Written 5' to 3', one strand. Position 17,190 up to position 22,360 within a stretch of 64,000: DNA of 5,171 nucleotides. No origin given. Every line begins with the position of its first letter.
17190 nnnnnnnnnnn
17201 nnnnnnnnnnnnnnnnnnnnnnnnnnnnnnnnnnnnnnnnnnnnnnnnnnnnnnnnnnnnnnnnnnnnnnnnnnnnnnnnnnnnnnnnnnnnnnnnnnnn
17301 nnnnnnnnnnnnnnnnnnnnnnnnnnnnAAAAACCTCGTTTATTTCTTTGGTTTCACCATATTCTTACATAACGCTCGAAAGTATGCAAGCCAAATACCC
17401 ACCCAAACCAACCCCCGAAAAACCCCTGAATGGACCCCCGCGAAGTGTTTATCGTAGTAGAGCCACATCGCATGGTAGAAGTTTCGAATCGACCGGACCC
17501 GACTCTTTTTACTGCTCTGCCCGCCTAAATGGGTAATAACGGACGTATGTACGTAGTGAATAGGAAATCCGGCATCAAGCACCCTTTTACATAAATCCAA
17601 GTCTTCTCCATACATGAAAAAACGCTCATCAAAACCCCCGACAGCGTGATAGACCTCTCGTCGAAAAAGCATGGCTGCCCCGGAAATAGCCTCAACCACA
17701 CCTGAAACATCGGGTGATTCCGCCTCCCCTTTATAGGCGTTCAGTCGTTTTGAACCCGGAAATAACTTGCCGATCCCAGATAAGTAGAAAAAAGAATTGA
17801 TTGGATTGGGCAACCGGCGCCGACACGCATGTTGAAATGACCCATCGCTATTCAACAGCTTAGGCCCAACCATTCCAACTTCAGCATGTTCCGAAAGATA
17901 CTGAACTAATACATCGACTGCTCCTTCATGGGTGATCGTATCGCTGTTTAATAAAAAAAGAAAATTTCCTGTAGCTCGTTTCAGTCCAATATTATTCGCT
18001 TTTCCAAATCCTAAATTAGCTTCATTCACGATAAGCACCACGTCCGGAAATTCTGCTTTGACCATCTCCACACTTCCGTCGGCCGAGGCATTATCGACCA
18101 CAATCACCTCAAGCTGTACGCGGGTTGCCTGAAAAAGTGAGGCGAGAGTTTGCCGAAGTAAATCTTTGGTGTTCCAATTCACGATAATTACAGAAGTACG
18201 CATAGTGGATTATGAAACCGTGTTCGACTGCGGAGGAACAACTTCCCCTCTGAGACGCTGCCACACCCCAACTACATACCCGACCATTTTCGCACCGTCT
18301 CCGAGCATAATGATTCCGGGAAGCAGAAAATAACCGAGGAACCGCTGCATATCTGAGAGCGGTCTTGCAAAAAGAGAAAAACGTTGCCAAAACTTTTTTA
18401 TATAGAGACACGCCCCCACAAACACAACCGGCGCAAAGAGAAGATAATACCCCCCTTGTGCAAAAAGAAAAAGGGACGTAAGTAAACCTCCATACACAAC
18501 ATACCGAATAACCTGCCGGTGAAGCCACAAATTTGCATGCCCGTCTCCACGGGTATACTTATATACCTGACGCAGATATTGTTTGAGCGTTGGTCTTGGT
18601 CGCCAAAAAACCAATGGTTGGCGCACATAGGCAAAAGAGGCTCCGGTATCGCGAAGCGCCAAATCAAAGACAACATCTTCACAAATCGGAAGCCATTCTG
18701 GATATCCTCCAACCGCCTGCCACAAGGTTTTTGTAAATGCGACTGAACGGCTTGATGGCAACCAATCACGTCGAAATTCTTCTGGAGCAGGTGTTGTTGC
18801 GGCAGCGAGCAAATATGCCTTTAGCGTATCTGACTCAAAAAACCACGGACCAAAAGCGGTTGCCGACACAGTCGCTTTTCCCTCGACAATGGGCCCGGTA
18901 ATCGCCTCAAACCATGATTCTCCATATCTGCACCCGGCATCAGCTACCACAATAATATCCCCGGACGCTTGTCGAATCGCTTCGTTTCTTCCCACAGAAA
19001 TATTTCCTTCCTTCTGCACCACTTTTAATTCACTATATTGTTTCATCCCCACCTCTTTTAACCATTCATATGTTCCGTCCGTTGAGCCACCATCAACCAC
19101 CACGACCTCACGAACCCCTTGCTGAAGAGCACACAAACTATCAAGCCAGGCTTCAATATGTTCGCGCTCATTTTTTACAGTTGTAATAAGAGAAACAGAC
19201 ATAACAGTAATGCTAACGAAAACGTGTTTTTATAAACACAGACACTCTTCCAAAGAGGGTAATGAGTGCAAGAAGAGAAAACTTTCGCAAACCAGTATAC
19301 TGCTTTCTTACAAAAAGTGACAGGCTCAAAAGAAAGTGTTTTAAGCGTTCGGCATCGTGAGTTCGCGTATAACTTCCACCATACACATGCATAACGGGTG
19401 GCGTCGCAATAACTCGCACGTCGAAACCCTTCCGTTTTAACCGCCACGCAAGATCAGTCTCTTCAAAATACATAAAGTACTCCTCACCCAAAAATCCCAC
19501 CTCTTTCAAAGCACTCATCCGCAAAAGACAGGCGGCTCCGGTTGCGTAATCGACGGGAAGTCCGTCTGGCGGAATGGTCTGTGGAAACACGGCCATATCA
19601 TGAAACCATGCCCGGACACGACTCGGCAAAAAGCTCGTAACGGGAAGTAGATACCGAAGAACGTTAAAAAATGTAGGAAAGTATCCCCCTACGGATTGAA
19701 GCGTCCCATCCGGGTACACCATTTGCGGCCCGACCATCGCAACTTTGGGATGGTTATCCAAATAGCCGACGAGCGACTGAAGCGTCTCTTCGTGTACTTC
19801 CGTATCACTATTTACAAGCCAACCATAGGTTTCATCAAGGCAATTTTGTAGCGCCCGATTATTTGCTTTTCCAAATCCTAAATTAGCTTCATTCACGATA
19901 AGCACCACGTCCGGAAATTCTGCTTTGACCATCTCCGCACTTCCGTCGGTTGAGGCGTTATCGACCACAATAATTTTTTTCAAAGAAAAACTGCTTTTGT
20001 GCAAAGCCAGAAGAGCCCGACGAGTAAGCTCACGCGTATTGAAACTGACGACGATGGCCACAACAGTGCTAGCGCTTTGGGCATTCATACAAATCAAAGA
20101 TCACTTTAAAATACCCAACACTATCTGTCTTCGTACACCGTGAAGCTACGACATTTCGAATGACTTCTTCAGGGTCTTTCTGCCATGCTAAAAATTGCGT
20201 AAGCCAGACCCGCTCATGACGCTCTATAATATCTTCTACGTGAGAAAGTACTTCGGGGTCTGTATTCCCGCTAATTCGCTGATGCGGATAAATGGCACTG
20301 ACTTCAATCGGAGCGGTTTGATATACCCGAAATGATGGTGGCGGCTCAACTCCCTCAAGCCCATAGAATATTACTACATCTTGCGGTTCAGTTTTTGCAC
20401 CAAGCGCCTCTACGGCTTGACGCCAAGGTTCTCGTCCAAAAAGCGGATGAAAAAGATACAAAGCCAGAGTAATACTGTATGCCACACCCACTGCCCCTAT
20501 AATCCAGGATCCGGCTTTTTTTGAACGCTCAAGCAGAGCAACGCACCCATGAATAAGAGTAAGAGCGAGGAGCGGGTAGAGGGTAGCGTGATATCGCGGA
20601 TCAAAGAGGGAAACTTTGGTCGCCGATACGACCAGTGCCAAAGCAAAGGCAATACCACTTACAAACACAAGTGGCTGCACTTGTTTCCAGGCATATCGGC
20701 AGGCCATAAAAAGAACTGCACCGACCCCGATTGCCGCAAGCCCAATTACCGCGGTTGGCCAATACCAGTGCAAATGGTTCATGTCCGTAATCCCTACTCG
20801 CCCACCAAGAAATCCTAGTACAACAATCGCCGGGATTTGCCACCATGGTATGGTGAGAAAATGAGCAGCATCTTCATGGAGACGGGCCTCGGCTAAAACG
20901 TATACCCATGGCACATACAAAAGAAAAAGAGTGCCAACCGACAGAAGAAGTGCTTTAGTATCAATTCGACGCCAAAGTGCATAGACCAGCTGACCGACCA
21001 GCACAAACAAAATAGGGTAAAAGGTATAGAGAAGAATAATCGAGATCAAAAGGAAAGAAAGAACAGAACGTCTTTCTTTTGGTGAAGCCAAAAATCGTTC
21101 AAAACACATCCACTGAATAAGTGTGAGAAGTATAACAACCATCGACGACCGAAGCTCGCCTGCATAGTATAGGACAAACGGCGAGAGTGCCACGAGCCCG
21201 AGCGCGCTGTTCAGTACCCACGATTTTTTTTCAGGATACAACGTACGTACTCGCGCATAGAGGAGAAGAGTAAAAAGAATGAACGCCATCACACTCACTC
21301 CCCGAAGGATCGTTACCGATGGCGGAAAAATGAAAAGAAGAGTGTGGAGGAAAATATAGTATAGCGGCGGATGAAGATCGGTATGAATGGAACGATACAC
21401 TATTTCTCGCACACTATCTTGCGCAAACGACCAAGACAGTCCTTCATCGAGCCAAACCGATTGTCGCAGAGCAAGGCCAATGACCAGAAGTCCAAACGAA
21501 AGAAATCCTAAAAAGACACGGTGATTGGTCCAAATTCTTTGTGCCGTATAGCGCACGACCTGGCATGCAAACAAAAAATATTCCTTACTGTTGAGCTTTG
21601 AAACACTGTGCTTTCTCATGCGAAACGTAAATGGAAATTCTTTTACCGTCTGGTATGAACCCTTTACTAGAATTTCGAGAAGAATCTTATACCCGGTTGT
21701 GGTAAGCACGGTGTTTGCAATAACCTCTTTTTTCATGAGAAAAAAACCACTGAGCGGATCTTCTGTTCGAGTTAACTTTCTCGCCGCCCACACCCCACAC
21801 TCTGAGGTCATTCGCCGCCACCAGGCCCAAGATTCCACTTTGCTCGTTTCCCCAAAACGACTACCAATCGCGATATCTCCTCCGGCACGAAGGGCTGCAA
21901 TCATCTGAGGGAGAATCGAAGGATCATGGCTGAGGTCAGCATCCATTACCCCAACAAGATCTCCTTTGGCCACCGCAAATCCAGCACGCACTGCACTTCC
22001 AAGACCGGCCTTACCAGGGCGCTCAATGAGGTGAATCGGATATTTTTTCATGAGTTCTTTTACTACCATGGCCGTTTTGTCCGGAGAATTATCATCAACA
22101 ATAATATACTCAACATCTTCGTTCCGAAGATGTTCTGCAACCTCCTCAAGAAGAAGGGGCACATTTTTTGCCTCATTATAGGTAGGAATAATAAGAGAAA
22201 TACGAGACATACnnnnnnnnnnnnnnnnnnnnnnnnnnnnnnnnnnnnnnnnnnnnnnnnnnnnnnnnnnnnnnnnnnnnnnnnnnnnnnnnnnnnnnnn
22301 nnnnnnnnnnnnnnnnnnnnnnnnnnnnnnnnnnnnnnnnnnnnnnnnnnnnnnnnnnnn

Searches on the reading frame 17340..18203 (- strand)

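Call 9: search_protein_families(library=pfam, proteins=[window:17340-18203:-], max_evalue=0.0001)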
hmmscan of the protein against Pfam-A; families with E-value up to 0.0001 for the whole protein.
window:17340-18203:- (287 aa): 6 families
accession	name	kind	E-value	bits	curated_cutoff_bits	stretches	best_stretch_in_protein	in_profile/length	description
PF13641.12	Glyco_tranf_2_3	-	5.3e-27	95.8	27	1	3-240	3-226/230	Glycosyltransferase like family 2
PF00535.33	Glycos_transf_2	-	1.7e-23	83.8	23.3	1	4-128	1-128/168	Glycosyl transferase family 2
PF10111.15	Glyco_tranf_2_2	-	5e-08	33.2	27.3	0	174-211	164-202/276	Glycosyltransferase like family 2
PF02709.20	Glyco_transf_7C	-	3.4e-07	30.3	23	1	170-218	16-65/78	N-terminal domain of galactosyltransferase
PF13632.12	Glyco_trans_2_3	-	2.1e-06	28.1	27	1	172-278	71-176/198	Glycosyl transferase family group 2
PF13506.12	Glyco_transf_21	-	9e-05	22.4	21.7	0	161-229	91-158/174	Glycosyl transferase family 21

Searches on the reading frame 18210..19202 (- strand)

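Call 9: search_protein_families(library=pfam, proteins=[window:18210-19202:-], max_evalue=0.0001)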
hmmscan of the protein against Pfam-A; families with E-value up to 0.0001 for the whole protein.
window:18210-19202:- (330 aa): 4 families
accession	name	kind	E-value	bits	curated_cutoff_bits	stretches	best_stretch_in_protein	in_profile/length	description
PF00535.33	Glycos_transf_2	-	9.5e-18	65.1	23.3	1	4-116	1-114/168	Glycosyl transferase family 2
PF13641.12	Glyco_tranf_2_3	-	6.8e-07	30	27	1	6-212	7-223/230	Glycosyltransferase like family 2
PF13704.12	Glyco_tranf_2_4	-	1.2e-05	26.2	27.5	1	10-88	1-79/98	Glycosyl transferase family 2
PF13632.12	Glyco_trans_2_3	-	1.9e-05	25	27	1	154-257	77-186/198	Glycosyl transferase family group 2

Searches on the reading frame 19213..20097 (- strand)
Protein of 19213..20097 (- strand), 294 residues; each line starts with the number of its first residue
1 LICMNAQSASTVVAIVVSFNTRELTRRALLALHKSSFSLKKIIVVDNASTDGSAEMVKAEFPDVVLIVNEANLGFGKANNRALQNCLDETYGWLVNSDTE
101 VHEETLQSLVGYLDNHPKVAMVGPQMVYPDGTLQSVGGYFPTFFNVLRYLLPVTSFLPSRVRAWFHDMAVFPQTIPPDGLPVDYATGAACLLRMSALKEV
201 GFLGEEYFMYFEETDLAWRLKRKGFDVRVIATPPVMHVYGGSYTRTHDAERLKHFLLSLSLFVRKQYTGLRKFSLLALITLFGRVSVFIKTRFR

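Call 9: search_protein_families(library=pfam, proteins=[window:19213-20097:-], max_evalue=0.0001)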
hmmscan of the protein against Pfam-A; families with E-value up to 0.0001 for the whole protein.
window:19213-20097:- (294 aa): 3 families
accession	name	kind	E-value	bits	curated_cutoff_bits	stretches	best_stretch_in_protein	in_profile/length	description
PF00535.33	Glycos_transf_2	-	2.8e-21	76.6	23.3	1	15-141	3-131/168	Glycosyl transferase family 2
PF13641.12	Glyco_tranf_2_3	-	9e-15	55.7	27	1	12-239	3-213/230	Glycosyltransferase like family 2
PF13632.12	Glyco_trans_2_3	-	8.3e-07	29.4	27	1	94-282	4-166/198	Glycosyl transferase family group 2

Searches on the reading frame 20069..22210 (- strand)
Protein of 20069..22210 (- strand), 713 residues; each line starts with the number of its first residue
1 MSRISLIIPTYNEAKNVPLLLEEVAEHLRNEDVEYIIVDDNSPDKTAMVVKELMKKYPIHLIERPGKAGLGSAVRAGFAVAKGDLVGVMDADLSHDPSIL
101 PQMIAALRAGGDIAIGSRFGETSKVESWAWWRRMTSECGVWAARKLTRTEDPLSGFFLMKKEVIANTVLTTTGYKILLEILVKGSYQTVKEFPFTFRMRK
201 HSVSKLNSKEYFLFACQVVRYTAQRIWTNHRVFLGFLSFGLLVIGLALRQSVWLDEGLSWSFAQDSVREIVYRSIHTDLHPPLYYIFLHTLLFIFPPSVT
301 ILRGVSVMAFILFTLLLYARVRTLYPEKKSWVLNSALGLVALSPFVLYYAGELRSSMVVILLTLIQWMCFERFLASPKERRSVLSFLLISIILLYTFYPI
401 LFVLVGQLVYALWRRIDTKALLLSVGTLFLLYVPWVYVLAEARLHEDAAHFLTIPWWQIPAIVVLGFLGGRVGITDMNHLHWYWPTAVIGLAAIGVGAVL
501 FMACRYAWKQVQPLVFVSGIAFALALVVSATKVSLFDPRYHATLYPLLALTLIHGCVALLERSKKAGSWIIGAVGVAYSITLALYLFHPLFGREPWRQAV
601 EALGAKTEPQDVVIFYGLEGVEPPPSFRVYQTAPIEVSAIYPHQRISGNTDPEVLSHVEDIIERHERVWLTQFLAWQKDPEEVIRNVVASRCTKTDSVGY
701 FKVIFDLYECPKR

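Call 9: search_protein_families(library=pfam, proteins=[window:20069-22210:-], max_evalue=0.0001)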
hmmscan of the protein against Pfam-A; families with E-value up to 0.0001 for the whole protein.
window:20069-22210:- (713 aa): 3 families
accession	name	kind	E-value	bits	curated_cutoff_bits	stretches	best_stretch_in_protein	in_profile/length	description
PF00535.33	Glycos_transf_2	-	2.9e-30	105.8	23.3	1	5-141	1-132/168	Glycosyl transferase family 2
PF13641.12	Glyco_tranf_2_3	-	3.6e-08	34.1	27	1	3-113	2-118/230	Glycosyltransferase like family 2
PF10111.15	Glyco_tranf_2_2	-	9e-05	22.5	27.3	0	5-95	1-94/276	Glycosyltransferase like family 2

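Call 83: search_protein_families(library=ncbifam, proteins=[window:20069-22210:-], max_evalue=1e-10)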
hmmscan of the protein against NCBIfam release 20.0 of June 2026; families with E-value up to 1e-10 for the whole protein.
window:20069-22210:- (713 aa): 9 families
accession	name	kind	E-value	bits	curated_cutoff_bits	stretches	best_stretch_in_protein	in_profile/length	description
NF047588.1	GlcsyltransPgfSStrep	equivalog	4.3e-17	62.3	500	1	3-219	2-218/308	glycosyltransferase PgfS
TIGR04182.1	glyco_TIGR04182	equivalog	2.8e-14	53.2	325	1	4-249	2-242/293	S-layer glycoprotein N-glycosyltransferase AglJ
NF007986.1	PRK10714.1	equivalog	1.5e-13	50.5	529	1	2-118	6-126/316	undecaprenyl-phosphate 4-deoxy-4-formamido-L-arabinose transferase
NF041875.1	EPS_EpsD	equivalog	5.2e-13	49.1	370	1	4-131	1-131/325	exopolysaccharide biosynthesis glycosyltransferase EpsD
TIGR03937.1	PgaC_IcaA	equivalog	6.5e-13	48.4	422.3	1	3-110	46-153/407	poly-beta-1,6-N-acetyl-D-glucosamine synthase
TIGR04283.1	glyco_like_mftF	equivalog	9.9e-12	44.9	182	1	4-119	1-107/221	TIGR04283 family arsenosugar biosynthesis glycosyltransferase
NF038302.1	EPS_HpsE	equivalog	2.5e-11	43.1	300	1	4-94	3-98/307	hormogonium polysaccharide biosynthesis glycosyltransferase HpsE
TIGR03965.1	mycofact_glyco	equivalog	4.3e-11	42.4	280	0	3-118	75-190/467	mycofactocin biosynthesis glycosyltransferase MftF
NF058614.1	PPMAGASynPpgS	equivalog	6.8e-11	42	370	1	6-179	4-177/226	polyprenyl-phospho-N-acetylgalactosaminyl synthase PpgS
